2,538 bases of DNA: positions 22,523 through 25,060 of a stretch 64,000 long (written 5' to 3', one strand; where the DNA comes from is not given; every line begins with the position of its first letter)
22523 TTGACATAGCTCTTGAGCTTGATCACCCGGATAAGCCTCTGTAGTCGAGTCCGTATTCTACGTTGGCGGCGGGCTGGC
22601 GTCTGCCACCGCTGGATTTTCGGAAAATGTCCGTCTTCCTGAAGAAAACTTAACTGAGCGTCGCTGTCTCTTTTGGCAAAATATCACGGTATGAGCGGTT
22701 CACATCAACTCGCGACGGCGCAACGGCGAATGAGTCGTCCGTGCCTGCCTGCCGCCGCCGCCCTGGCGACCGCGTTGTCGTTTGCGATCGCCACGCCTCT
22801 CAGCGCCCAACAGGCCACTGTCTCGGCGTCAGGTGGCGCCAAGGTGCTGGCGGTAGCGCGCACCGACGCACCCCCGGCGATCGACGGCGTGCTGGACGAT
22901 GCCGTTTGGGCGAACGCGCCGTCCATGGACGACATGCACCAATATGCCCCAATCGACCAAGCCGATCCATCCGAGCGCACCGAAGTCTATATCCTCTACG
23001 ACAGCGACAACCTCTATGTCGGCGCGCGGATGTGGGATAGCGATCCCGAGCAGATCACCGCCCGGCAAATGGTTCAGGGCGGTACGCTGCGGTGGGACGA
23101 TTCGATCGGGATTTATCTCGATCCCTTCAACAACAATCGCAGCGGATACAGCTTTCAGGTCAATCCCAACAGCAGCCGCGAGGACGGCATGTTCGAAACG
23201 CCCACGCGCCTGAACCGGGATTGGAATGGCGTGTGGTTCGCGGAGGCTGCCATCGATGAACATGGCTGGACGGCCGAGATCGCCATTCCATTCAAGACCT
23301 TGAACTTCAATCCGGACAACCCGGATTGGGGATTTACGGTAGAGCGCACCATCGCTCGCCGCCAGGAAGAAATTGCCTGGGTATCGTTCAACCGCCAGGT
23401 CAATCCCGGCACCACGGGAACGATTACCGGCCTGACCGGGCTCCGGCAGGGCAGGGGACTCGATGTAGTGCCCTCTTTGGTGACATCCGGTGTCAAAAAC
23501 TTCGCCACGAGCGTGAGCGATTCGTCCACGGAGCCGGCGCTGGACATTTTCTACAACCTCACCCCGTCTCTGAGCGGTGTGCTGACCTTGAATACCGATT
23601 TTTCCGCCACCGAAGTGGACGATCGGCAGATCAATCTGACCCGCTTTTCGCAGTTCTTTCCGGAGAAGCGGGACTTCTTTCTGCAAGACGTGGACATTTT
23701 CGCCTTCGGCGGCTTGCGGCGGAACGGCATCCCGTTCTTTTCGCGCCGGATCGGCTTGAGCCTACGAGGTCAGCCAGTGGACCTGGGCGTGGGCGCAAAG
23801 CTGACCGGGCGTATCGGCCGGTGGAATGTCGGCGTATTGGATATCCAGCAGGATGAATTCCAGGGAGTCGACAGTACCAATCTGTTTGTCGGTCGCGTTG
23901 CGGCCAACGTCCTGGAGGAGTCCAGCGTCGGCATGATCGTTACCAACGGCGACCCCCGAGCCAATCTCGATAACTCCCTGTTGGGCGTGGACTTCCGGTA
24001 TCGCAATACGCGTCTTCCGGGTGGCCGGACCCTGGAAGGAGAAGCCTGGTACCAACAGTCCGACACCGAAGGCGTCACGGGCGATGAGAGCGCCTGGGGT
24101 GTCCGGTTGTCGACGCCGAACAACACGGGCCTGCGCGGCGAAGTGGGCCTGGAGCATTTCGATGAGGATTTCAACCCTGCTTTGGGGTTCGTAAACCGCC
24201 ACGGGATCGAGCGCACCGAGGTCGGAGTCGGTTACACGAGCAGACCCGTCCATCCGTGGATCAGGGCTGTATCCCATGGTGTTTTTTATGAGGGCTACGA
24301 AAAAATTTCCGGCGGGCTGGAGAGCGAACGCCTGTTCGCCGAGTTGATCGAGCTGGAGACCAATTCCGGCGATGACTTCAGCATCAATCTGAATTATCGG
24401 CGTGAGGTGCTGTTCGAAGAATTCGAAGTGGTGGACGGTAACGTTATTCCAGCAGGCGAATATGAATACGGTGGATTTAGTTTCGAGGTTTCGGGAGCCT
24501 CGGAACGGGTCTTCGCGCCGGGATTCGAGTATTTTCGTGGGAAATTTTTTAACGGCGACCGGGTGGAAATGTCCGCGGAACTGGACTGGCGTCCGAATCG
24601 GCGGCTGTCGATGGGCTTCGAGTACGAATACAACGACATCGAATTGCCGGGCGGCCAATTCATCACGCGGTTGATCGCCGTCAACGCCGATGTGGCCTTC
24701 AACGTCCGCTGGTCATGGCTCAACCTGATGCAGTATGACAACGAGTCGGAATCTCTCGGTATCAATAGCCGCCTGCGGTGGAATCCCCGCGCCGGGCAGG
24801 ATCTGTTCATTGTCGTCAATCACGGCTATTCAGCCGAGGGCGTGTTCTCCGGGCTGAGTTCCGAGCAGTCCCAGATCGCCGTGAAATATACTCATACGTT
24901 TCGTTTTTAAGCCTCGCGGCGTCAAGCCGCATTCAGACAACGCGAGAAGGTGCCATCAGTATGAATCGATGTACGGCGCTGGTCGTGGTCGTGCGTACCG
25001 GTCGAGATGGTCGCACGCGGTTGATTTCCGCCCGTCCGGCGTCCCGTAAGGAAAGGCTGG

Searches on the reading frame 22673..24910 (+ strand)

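Call 68: search_protein_families(library=pfam, proteins=[window:22673-24910:+], max_evalue=0.0001)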
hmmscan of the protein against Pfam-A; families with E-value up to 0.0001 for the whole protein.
window:22673-24910:+ (745 aa): 2 families
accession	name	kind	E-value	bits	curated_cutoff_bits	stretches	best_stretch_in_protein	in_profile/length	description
PF19313.5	DUF5916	-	4.3e-13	49.3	22.6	1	274-367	15-101/572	Domain of unknown function (DUF5916)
PF06452.16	CBM9_1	-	9e-11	42.4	23.4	1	70-237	1-164/185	Carbohydrate family 9 binding domain-like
